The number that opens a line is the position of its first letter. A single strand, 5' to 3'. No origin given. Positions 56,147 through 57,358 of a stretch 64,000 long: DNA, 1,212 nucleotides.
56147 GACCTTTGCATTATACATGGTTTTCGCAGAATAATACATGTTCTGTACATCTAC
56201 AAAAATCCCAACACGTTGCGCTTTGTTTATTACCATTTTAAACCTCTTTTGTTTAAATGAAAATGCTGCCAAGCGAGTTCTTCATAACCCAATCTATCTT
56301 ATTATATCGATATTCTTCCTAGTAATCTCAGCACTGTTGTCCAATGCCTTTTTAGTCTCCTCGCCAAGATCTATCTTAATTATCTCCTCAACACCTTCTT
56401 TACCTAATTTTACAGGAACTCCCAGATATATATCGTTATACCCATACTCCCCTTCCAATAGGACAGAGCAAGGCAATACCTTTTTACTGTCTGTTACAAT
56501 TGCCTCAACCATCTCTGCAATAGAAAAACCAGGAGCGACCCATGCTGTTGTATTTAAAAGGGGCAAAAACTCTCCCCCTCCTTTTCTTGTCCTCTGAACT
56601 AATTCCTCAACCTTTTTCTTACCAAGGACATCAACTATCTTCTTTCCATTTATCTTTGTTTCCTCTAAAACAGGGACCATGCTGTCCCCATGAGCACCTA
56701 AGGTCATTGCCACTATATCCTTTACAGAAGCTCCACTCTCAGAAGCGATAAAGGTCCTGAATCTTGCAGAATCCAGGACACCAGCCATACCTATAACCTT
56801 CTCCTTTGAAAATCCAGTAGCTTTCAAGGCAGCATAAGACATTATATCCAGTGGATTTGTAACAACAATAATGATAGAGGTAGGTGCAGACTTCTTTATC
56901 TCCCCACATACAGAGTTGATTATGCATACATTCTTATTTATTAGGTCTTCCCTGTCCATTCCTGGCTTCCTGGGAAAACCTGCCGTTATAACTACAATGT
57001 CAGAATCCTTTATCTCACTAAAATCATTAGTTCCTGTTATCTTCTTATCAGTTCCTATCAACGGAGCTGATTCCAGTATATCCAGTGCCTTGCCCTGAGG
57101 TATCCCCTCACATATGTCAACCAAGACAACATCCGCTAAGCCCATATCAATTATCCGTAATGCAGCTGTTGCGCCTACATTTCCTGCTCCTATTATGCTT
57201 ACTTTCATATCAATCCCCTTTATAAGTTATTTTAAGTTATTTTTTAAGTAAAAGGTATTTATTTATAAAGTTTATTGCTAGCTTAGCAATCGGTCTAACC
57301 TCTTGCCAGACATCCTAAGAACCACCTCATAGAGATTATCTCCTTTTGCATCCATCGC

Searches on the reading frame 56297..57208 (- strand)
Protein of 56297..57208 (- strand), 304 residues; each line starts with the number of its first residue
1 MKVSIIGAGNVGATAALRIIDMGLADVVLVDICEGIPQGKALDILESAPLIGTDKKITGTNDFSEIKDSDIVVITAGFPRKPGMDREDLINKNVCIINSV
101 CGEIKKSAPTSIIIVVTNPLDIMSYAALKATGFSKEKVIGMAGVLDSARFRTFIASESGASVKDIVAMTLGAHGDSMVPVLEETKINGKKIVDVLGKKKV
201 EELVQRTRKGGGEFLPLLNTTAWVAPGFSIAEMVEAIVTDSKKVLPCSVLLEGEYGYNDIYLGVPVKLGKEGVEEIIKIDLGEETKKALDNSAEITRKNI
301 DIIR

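Call 77: search_protein_families(library=pfam, proteins=[window:56297-57208:-], max_evalue=0.0001)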
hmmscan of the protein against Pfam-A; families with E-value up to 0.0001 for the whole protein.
window:56297-57208:- (304 aa): 3 families
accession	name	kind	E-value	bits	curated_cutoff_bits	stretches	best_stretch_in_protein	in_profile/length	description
PF00056.29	Ldh_1_N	-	1.2e-40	139.3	27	1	1-140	1-141/141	lactate/malate dehydrogenase, NAD binding domain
PF02866.23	Ldh_1_C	-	4.1e-28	99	22.6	1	145-301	3-168/174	lactate/malate dehydrogenase, alpha/beta C-terminal domain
PF03721.20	UDPG_MGDP_dh_N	-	2.2e-05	24.6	27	0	1-116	1-119/187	UDP-glucose/GDP-mannose dehydrogenase family, NAD binding domain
